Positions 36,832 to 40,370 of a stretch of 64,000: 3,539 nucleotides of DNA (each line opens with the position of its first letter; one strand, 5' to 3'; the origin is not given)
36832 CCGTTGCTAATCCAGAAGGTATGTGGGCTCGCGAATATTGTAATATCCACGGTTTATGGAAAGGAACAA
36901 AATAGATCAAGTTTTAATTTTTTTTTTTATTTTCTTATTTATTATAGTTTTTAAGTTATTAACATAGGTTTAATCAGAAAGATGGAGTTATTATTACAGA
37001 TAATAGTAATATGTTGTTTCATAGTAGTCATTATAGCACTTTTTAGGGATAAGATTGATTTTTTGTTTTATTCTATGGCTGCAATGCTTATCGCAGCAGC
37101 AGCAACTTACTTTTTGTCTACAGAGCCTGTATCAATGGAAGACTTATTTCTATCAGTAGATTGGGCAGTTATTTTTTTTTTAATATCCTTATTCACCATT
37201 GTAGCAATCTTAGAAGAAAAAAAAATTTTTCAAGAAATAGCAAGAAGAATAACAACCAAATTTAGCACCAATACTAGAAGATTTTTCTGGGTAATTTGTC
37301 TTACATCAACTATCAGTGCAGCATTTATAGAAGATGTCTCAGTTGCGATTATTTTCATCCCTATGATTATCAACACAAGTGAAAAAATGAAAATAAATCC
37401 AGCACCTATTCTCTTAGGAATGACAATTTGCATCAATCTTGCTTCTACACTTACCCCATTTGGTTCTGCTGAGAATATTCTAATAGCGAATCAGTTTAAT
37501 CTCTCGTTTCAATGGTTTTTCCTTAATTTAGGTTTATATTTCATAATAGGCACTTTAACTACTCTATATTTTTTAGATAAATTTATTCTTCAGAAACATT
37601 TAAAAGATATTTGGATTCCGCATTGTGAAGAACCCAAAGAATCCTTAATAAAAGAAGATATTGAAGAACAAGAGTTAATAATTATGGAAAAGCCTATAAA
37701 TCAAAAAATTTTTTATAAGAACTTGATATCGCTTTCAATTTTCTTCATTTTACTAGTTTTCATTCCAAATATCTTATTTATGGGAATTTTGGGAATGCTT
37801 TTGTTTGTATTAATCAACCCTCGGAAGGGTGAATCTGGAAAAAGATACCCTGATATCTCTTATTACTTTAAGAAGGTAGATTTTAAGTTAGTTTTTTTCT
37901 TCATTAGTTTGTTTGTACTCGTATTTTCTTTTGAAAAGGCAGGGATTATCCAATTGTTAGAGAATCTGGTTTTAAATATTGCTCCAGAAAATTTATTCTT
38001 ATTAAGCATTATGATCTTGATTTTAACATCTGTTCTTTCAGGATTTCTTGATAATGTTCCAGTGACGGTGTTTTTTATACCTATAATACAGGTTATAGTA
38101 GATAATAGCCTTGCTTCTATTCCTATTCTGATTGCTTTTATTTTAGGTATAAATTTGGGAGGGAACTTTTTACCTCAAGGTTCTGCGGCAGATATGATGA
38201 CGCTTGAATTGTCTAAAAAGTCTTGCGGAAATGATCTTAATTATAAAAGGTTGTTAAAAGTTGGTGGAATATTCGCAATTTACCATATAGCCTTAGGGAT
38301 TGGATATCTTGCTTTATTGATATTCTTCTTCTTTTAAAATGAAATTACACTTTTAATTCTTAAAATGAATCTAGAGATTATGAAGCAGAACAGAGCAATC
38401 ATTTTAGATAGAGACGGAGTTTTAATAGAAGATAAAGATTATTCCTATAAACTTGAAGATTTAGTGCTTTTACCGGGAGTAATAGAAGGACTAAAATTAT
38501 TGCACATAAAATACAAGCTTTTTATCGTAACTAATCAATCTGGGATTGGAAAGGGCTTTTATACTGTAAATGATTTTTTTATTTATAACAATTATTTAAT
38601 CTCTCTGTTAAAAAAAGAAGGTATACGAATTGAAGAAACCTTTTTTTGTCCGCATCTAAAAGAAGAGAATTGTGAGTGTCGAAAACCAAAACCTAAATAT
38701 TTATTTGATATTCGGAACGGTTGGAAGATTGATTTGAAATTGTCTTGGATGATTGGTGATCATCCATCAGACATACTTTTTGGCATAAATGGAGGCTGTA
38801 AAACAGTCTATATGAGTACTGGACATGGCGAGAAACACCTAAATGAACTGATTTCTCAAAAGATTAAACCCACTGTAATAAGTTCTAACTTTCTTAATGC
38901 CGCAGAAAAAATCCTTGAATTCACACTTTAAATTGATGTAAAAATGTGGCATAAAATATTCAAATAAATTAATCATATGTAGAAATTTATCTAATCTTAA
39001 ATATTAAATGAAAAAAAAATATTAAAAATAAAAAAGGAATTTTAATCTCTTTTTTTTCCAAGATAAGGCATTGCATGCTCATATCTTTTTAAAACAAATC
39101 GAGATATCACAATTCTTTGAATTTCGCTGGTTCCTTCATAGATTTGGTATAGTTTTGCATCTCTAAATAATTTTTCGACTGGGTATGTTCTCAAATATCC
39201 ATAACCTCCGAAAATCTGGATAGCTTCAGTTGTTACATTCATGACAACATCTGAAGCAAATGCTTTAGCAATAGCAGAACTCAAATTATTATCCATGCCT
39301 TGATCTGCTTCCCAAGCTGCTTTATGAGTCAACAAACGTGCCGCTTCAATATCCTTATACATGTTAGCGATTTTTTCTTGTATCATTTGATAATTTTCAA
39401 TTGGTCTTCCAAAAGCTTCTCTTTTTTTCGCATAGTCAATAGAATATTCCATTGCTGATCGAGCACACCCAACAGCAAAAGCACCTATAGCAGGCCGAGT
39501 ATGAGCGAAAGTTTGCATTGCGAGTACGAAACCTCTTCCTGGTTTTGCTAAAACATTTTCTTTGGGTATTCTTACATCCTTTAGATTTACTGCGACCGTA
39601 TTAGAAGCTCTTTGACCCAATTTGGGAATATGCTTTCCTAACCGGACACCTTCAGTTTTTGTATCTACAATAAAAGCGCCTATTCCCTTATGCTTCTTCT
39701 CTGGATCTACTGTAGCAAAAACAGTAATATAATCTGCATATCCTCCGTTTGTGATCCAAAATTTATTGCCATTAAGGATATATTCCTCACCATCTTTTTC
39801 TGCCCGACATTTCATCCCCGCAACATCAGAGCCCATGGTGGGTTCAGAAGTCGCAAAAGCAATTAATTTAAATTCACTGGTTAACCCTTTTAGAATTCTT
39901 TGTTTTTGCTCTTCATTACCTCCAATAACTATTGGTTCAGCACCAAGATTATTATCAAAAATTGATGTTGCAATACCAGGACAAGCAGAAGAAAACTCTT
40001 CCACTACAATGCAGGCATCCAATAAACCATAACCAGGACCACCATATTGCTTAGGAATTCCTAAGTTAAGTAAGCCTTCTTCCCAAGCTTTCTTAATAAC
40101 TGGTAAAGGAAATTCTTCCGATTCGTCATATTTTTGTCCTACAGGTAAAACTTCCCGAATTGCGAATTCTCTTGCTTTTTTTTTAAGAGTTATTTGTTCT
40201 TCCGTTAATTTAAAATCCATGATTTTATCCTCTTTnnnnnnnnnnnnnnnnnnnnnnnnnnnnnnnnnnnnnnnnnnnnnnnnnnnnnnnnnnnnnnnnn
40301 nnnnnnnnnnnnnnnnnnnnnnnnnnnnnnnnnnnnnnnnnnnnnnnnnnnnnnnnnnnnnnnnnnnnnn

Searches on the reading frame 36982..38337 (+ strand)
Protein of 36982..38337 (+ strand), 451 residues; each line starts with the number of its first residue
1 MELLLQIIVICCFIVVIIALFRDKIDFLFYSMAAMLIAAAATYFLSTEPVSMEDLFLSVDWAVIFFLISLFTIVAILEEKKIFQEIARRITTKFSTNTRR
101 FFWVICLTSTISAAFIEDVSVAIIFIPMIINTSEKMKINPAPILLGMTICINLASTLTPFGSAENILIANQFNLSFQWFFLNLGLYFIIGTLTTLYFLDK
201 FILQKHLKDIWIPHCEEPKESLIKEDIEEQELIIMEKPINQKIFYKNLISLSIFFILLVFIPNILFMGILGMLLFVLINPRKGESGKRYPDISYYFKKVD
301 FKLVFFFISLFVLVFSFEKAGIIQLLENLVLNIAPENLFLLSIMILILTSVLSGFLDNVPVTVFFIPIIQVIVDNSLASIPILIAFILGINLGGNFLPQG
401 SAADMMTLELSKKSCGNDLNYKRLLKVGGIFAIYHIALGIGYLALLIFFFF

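Call 64: search_protein_families(library=pfam, proteins=[window:36982-38337:+], max_evalue=0.0001)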
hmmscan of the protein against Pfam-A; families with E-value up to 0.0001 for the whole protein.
window:36982-38337:+ (451 aa): 2 families
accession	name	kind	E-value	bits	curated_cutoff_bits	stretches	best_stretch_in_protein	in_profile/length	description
PF03600.22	CitMHS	-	5.2e-56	190.6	31.9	2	29-389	10-336/336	Citrate transporter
PF02040.21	ArsB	-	7.6e-07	29.3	22.2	1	58-437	49-413/423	Arsenical pump membrane protein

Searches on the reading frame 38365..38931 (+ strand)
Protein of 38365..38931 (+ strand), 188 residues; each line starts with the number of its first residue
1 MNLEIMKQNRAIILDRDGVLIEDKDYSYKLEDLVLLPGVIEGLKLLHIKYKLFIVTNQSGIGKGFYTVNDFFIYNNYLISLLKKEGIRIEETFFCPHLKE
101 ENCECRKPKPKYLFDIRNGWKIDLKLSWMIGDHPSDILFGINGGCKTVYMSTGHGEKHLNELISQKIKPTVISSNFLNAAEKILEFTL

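Call 64: search_protein_families(library=pfam, proteins=[window:38365-38931:+], max_evalue=0.0001)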
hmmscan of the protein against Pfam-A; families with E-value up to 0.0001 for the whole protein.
window:38365-38931:+ (188 aa): 3 families
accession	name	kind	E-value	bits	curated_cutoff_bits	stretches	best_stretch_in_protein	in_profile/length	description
PF13242.12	Hydrolase_like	-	2.2e-10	40.7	22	1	105-176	2-72/75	HAD-hyrolase-like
PF13419.12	HAD_2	-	9.4e-08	32.8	23.8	0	98-148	126-176/178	Haloacid dehalogenase-like hydrolase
PF00702.32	Hydrolase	-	2.8e-07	31.5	26.4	0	32-144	96-191/191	haloacid dehalogenase-like hydrolase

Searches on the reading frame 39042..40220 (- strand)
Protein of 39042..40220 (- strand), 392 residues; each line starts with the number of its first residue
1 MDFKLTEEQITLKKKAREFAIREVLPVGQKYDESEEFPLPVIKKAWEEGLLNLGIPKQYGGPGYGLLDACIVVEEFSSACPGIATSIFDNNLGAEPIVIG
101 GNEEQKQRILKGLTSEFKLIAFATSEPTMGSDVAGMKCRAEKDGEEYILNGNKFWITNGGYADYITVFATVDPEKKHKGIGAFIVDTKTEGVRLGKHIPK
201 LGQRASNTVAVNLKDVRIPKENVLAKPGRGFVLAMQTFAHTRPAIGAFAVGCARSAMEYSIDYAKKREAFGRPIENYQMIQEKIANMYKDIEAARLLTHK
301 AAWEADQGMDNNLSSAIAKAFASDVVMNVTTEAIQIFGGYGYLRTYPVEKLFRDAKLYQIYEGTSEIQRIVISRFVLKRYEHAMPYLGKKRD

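Call 30: search_protein_families(library=pfam, proteins=[window:39042-40220:-], max_evalue=0.001)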
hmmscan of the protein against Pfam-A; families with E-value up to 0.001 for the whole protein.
window:39042-40220:- (392 aa): 5 families
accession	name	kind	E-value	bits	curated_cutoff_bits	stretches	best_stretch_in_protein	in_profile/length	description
PF00441.29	Acyl-CoA_dh_1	-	6.9e-50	169.5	22.4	1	228-376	1-149/150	Acyl-CoA dehydrogenase, C-terminal domain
PF02771.21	Acyl-CoA_dh_N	-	1.1e-29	103.5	22.9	1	6-115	1-111/113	Acyl-CoA dehydrogenase, N-terminal domain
PF02770.24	Acyl-CoA_dh_M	-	7e-24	84.3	33.3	1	121-216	1-97/97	Acyl-CoA dehydrogenase, middle domain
PF08028.16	Acyl-CoA_dh_2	-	1.2e-21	77.8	22.7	1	245-365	3-133/134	Acyl-CoA dehydrogenase, C-terminal domain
PF22924.1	ACOX_C_alpha1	-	1.9e-05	25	27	1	278-374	69-166/169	Acyl-CoA oxidase, C-alpha1 domain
